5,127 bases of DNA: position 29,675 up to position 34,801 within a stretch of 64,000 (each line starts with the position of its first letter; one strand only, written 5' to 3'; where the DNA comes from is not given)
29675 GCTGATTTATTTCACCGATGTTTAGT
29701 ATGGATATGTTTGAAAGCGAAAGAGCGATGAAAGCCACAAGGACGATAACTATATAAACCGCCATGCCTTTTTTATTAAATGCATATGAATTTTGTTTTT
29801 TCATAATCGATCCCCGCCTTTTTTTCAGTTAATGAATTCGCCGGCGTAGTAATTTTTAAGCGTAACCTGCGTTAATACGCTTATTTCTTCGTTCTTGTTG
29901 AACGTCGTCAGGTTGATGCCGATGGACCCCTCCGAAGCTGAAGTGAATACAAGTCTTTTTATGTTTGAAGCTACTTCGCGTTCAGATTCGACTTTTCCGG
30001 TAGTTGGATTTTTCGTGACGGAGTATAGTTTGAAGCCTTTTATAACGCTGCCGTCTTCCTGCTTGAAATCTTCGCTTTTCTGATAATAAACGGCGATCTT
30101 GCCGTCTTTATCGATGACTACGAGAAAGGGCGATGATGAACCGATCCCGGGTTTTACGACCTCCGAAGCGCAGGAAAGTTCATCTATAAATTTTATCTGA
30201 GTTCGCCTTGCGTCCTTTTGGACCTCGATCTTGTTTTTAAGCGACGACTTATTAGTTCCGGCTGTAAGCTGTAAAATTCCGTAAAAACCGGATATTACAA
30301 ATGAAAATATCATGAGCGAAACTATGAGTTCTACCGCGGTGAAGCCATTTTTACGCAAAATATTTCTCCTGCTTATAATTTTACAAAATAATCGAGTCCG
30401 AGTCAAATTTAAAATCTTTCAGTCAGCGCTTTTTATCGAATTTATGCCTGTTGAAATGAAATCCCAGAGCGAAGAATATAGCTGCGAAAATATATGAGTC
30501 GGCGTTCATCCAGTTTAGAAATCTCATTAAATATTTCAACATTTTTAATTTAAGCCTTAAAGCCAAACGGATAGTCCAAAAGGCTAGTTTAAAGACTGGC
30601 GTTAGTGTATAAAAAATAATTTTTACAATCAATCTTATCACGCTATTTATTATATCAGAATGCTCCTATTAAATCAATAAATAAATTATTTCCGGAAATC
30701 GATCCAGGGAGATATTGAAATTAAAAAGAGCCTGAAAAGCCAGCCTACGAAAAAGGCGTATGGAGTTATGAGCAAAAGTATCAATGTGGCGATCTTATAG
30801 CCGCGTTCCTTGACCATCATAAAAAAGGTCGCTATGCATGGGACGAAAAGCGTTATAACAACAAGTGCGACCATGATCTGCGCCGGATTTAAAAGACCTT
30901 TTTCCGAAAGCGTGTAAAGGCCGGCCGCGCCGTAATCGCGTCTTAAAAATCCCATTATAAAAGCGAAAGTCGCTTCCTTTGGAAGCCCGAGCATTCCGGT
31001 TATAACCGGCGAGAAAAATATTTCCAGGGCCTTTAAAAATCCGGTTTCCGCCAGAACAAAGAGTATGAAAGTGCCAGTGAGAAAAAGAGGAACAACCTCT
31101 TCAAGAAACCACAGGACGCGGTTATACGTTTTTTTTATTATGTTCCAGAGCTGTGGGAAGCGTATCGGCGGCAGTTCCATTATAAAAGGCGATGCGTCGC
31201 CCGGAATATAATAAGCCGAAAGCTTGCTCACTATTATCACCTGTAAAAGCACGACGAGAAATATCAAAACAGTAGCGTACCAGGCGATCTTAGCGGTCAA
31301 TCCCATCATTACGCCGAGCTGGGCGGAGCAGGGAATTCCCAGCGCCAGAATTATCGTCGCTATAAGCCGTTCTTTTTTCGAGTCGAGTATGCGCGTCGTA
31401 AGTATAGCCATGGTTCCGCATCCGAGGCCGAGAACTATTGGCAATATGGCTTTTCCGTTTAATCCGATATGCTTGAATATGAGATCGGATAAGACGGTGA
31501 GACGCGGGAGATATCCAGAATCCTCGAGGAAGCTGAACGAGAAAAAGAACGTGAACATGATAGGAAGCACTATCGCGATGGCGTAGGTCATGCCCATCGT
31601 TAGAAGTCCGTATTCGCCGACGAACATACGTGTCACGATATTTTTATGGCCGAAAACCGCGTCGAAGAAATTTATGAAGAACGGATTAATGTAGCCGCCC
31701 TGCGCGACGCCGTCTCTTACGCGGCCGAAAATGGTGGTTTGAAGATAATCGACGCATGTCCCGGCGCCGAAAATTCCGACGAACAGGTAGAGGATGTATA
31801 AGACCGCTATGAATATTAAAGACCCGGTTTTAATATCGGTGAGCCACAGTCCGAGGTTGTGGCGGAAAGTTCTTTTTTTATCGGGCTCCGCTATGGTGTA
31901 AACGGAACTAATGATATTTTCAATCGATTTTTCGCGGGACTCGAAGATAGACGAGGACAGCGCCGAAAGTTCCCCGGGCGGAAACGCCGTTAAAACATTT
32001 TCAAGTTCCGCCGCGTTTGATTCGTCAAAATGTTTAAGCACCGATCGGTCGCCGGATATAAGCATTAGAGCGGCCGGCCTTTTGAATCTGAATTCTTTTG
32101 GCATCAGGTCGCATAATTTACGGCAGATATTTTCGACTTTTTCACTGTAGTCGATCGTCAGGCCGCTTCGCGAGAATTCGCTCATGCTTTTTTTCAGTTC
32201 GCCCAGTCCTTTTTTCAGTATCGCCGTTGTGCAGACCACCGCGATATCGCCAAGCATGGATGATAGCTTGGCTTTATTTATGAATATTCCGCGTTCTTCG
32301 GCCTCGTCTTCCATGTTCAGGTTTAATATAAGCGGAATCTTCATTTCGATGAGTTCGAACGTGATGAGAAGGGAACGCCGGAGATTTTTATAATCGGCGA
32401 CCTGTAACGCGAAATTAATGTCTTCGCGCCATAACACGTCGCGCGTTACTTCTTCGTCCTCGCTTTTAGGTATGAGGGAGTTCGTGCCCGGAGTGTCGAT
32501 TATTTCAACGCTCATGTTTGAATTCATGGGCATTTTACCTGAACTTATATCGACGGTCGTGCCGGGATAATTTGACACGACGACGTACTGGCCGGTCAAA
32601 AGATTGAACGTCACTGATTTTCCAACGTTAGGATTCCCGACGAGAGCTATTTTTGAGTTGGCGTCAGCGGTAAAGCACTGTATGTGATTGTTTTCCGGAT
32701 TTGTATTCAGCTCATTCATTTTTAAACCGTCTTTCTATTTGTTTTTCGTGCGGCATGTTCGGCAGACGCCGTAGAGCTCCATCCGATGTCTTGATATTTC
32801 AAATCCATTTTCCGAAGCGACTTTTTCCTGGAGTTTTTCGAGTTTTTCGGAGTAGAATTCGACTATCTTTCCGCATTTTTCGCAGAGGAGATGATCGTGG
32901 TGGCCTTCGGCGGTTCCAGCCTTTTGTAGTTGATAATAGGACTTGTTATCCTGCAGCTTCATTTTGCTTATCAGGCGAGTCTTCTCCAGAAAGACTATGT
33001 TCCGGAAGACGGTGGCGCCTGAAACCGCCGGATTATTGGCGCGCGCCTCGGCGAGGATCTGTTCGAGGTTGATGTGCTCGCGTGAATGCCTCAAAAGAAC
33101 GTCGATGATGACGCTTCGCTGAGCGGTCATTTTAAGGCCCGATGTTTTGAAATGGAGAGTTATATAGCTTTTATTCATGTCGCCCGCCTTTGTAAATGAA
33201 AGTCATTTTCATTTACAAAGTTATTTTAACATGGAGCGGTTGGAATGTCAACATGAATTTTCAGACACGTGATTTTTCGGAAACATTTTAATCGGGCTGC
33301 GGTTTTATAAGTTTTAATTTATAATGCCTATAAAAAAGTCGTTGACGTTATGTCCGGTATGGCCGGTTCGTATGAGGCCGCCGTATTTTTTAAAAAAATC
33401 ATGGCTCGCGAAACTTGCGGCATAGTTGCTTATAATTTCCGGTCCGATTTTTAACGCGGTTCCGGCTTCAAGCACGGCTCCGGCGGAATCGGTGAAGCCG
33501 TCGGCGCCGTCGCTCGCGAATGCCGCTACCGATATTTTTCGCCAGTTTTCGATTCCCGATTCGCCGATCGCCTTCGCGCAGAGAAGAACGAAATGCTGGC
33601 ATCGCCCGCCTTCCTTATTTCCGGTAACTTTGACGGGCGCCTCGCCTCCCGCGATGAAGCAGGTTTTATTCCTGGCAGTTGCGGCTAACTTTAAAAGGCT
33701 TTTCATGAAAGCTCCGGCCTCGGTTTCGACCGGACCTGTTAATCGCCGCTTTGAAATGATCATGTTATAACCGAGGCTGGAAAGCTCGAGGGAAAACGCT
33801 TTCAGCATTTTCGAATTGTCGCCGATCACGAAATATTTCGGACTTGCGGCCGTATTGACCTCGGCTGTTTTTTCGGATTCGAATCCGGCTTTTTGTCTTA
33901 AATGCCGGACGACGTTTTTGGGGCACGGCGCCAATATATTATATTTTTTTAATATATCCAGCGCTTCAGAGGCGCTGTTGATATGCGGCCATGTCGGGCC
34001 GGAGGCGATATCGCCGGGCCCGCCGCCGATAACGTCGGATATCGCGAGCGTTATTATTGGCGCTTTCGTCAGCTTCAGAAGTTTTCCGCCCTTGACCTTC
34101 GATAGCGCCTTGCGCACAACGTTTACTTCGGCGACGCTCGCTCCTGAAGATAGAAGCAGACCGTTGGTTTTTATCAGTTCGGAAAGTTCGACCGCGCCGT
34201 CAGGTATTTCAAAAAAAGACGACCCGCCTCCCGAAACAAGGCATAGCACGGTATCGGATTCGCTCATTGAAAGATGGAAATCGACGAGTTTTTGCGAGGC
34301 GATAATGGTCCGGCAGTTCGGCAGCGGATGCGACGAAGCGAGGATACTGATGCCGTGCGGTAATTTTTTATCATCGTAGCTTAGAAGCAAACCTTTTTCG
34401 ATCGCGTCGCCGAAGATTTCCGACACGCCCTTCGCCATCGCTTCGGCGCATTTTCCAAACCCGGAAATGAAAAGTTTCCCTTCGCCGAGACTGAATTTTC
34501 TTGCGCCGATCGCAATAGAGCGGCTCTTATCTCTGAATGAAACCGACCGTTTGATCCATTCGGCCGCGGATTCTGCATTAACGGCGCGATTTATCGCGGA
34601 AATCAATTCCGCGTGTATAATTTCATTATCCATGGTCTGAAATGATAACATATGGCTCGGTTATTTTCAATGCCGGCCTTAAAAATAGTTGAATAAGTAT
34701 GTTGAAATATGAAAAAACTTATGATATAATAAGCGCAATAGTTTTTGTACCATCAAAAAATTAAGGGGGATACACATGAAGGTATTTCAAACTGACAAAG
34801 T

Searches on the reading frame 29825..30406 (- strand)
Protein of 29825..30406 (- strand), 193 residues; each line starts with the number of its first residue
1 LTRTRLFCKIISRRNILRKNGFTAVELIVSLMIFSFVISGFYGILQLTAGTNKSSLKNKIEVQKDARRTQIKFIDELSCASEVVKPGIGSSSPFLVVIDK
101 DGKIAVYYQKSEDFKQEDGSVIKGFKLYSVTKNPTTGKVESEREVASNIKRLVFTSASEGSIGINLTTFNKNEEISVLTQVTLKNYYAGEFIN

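Call 27: search_protein_families(library=ncbifam, proteins=[window:29825-30406:-], max_evalue=1e-20)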
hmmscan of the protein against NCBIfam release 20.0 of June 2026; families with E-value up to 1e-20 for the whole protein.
window:29825-30406:- (193 aa): 0 families

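Call 32: search_protein_families(library=pfam, proteins=[window:29825-30406:-], max_evalue=0.0001)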
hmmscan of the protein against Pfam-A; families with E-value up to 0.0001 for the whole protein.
window:29825-30406:- (193 aa): 1 family
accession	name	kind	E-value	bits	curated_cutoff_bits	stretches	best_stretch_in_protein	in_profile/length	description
PF07963.17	N_methyl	-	2e-05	24.4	21.2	1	18-41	3-26/27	Prokaryotic N-terminal methylation motif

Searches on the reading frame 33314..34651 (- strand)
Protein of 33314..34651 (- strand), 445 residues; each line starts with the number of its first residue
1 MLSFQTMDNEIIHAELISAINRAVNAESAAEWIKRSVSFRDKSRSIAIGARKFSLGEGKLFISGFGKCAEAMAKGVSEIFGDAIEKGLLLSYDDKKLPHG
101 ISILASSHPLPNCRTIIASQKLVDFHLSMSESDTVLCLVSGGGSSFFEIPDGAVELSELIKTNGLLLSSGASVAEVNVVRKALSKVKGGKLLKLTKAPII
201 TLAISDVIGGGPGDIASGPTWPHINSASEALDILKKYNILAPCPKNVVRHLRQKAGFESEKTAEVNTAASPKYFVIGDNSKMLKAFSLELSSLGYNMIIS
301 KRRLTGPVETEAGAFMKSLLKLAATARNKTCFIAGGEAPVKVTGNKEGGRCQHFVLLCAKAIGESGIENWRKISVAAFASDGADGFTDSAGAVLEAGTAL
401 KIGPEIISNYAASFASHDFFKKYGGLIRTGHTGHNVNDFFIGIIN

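Call 27: search_protein_families(library=ncbifam, proteins=[window:33314-34651:-], max_evalue=1e-20)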
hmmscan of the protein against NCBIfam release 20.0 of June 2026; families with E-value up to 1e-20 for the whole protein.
window:33314-34651:- (445 aa): 2 families
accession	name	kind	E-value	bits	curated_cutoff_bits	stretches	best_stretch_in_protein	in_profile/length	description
NF041176.1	GlyK_Thmprot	equivalog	1.3e-52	179.5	550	1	45-441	24-393/397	glycerate 2-kinase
NF040791.1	gly_kin_Thpl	equivalog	1.3e-46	159.7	670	1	46-442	38-410/410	glycerate 2-kinase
